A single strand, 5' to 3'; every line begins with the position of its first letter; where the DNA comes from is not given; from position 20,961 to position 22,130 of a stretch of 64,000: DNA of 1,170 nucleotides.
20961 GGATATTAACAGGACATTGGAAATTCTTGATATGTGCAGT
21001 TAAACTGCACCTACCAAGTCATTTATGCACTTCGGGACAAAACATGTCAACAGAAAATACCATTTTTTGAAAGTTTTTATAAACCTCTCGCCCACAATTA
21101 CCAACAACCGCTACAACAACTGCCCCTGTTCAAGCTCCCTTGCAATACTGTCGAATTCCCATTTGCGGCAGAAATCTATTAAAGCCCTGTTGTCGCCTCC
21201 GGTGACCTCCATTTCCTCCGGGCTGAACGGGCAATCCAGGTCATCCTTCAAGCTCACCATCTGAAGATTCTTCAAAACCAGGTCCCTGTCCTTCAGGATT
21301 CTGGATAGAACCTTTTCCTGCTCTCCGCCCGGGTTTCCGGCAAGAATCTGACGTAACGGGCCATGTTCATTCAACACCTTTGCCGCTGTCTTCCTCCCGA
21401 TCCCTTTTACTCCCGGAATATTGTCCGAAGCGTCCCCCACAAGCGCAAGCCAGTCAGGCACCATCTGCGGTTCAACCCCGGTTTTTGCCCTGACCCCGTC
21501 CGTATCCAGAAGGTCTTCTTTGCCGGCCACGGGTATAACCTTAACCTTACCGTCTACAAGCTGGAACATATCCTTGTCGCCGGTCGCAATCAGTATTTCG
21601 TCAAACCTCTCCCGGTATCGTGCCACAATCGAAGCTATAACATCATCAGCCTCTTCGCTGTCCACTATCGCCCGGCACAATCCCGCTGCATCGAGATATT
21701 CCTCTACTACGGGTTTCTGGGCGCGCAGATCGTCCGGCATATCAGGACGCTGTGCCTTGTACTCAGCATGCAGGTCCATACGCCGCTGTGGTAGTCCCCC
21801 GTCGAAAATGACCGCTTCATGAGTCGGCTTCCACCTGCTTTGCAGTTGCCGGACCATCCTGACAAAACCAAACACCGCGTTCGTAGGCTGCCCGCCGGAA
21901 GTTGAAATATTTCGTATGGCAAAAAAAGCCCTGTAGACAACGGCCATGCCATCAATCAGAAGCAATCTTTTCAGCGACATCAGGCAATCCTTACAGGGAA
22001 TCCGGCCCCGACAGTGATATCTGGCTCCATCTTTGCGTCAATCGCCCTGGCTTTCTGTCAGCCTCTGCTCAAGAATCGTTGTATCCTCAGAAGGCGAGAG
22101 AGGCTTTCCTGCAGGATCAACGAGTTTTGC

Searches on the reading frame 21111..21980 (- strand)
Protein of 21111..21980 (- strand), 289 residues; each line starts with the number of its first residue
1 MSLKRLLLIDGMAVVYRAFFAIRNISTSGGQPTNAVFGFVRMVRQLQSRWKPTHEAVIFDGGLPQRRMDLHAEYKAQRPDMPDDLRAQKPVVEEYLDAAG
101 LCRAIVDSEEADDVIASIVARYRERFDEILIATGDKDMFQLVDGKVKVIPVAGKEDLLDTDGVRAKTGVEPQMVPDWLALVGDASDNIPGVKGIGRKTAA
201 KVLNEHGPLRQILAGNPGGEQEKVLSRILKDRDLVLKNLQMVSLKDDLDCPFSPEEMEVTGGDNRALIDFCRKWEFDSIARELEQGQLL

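Call 84: search_protein_families(library=pfam, proteins=[window:21111-21980:-], max_evalue=0.001)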
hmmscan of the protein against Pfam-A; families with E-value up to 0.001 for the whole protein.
window:21111-21980:- (289 aa): 2 families
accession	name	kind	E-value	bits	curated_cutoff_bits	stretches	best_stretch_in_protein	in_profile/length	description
PF02739.22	5_3_exonuc_N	-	2.2e-46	158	34.3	1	5-168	1-164/164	5'-3' exonuclease, N-terminal resolvase-like domain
PF01367.25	5_3_exonuc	-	4.3e-22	78.9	40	1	169-263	1-95/97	5'-3' exonuclease, C-terminal SAM fold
